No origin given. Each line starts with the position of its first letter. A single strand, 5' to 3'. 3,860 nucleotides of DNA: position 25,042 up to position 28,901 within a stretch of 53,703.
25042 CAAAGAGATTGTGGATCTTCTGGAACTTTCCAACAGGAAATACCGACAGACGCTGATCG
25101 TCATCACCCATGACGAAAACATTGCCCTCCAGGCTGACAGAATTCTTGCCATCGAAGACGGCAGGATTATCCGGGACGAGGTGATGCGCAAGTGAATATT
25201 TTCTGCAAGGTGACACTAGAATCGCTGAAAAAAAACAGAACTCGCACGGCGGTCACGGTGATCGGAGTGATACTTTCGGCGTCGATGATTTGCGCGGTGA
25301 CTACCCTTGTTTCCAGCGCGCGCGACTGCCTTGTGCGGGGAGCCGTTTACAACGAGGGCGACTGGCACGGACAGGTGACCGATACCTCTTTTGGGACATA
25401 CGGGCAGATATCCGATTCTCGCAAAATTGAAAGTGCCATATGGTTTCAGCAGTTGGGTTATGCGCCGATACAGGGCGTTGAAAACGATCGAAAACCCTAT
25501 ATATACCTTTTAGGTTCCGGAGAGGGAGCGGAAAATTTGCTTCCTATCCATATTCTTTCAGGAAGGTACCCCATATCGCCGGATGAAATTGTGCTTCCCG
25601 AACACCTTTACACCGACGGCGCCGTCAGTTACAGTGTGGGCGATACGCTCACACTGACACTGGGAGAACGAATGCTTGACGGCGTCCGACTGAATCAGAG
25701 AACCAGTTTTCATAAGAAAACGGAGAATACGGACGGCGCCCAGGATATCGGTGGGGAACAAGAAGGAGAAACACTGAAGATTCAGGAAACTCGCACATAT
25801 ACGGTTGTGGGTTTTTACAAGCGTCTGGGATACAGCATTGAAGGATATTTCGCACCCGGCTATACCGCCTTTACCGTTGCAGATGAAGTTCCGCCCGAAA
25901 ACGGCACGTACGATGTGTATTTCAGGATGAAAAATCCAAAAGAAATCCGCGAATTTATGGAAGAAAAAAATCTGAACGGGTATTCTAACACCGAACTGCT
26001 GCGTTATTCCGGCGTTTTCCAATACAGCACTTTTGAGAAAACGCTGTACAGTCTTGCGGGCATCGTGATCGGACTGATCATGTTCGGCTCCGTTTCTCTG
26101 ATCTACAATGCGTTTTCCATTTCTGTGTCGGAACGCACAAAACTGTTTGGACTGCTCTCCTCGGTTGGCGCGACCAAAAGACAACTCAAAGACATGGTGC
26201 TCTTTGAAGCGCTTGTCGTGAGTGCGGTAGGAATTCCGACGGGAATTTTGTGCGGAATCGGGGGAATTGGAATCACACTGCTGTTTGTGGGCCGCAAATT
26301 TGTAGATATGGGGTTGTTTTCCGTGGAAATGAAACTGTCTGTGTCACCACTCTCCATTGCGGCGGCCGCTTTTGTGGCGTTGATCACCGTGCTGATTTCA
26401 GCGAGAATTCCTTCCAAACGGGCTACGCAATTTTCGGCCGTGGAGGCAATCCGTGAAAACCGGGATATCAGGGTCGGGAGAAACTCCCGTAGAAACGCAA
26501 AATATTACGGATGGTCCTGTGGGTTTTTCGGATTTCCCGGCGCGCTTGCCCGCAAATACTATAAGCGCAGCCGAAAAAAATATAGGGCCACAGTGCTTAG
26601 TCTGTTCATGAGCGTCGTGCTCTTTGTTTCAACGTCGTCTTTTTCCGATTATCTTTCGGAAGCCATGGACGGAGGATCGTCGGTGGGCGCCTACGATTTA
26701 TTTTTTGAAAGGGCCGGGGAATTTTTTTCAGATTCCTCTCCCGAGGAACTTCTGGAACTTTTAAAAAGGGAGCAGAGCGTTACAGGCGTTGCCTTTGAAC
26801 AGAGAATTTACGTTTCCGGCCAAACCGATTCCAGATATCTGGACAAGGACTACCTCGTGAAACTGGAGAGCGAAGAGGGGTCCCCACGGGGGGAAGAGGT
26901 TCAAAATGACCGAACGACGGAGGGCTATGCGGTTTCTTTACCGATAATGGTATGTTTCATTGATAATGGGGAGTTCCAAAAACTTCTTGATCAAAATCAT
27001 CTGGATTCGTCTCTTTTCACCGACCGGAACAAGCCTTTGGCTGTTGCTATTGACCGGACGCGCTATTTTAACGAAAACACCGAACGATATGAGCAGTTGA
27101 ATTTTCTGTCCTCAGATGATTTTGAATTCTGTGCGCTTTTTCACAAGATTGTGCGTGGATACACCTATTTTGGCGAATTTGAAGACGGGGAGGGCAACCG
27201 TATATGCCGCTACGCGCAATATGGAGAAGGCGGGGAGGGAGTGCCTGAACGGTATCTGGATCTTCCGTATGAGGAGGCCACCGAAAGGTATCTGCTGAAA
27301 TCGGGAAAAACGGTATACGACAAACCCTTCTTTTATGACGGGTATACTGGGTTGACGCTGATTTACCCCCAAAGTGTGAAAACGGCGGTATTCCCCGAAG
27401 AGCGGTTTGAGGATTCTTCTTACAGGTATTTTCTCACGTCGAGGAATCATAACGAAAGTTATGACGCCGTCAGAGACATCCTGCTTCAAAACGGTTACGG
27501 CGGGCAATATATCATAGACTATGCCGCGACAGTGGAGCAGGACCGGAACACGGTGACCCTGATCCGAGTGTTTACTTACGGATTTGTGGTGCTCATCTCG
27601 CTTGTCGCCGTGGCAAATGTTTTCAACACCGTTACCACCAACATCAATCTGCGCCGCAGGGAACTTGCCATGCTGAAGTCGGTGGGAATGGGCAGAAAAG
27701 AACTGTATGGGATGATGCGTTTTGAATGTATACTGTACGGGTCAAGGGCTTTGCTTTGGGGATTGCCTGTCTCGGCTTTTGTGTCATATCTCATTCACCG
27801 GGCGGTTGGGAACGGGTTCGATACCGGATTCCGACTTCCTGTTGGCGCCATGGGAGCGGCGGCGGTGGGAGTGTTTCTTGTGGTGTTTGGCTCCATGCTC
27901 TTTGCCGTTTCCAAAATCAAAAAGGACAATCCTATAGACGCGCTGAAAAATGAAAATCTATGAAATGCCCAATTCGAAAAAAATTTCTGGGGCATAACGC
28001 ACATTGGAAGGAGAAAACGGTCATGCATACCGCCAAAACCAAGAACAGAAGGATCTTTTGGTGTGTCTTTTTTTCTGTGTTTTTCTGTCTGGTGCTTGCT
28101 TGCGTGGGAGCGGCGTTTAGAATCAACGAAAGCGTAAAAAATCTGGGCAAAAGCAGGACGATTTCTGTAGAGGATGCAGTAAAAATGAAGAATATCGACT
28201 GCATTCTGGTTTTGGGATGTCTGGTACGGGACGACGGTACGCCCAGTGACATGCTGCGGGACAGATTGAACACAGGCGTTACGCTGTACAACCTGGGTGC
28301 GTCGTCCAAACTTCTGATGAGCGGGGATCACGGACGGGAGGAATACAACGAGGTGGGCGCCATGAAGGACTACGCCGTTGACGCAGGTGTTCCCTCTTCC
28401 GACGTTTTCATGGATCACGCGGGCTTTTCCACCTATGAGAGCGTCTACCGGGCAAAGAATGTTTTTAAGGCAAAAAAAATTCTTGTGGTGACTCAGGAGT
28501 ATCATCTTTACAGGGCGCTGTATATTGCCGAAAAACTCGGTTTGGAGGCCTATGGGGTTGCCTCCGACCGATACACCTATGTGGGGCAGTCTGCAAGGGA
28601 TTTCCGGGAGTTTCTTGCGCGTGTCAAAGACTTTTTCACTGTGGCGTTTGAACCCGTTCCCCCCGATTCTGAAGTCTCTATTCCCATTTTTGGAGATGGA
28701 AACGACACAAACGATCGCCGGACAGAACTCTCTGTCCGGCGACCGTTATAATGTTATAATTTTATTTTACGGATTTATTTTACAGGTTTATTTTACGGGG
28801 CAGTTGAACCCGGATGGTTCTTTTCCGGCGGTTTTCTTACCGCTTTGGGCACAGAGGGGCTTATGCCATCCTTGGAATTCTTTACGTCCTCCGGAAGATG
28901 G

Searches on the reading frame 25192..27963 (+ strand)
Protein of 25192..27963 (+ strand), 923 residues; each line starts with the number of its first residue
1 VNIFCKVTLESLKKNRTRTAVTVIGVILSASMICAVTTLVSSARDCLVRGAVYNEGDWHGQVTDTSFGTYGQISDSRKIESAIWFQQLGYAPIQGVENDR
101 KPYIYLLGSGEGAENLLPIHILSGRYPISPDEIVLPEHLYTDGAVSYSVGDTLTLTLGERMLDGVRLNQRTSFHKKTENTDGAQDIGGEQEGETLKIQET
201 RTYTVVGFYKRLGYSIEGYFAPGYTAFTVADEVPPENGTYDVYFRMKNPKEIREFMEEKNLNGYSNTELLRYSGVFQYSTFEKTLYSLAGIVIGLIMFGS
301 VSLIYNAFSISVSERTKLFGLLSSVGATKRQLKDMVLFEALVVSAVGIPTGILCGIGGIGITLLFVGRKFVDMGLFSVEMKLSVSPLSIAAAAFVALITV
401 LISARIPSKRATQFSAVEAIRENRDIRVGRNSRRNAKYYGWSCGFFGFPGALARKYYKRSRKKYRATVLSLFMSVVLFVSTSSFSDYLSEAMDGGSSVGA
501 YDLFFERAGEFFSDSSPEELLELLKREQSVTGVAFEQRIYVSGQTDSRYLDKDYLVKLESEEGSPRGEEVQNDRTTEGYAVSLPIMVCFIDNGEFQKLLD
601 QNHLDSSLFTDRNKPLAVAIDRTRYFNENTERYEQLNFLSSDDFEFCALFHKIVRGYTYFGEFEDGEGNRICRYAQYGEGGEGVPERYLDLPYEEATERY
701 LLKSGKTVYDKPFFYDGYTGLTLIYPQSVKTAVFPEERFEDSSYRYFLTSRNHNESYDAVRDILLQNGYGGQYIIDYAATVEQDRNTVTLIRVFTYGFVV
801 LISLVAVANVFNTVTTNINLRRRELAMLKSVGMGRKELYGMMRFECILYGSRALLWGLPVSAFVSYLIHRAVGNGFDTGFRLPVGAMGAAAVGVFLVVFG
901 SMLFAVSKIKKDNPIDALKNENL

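Call 42: search_protein_families(library=pfam, proteins=[window:25192-27963:+])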
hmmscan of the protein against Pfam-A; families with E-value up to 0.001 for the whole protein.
window:25192-27963:+ (923 aa): 1 family
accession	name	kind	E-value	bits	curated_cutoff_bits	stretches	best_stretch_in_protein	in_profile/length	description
PF02687.27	FtsX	-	4.1e-32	111.2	25.5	2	798-914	3-120/120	FtsX-like permease C-terminal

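Call 74: search_protein_families(library=ncbifam, proteins=[window:25192-27963:+], max_evalue=0.00001)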
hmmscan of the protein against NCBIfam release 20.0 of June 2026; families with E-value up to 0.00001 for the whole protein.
window:25192-27963:+ (923 aa): 3 families
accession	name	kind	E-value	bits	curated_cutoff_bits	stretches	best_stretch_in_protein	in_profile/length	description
TIGR03434.1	ADOP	subfamily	4.1e-14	51.6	622.3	1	300-422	692-802/803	ADOP family duplicated permease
TIGR02212.1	lolCE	equivalog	8.6e-07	28.2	362.45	0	242-422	222-410/411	lipoprotein-releasing ABC transporter permease subunit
TIGR01185.1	devC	equivalog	5.2e-06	25.7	290.35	0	250-352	225-324/380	ABC transporter permease DevC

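Call 78: search_solved_structures(query=window:25192-27963:+, max_evalue=0.001)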
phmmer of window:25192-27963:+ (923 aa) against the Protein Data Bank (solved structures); distinct sequences matched with E-value up to 0.001: 4.
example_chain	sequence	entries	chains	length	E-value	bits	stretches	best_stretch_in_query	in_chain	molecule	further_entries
5nik_J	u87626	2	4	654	0.00014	23.1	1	289-421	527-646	Macrolide export ATP-binding/permease protein MacB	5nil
9o9x_C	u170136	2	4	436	0.00028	22.1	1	288-422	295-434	ABC transporter permease YtrF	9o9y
7arh_C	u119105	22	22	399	0.00076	20.7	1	275-421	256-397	Lipoprotein-releasing ABC transporter permease subunit LolC | Lipo-releasing system transmembrane protein lolC | Lipoprotein-releasing system transmembrane prot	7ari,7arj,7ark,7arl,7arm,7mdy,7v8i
5xu1_M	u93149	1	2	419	0.00098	20.4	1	278-421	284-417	ABC transporter permeae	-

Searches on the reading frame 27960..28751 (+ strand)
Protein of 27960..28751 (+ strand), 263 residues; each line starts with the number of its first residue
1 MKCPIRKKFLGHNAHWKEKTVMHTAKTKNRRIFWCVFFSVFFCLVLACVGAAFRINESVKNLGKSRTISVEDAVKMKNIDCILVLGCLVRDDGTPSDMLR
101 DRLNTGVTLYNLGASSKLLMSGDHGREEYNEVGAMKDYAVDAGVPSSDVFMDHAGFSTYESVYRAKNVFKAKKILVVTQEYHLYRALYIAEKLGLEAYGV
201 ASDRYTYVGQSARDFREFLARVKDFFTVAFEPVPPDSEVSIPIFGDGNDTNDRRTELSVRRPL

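Call 74: search_protein_families(library=ncbifam, proteins=[window:27960-28751:+], max_evalue=0.00001)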
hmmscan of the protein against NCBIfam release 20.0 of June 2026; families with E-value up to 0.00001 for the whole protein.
window:27960-28751:+ (263 aa): 2 families
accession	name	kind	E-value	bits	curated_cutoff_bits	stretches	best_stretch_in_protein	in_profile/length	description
NF008092.0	PRK10834.1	equivalog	1.2e-24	86.9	363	1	91-242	58-210/239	outer membrane permeability protein SanA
NF007794.0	PRK10494.1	equivalog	2.8e-06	27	205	1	78-198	78-205/259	envelope biogenesis factor ElyC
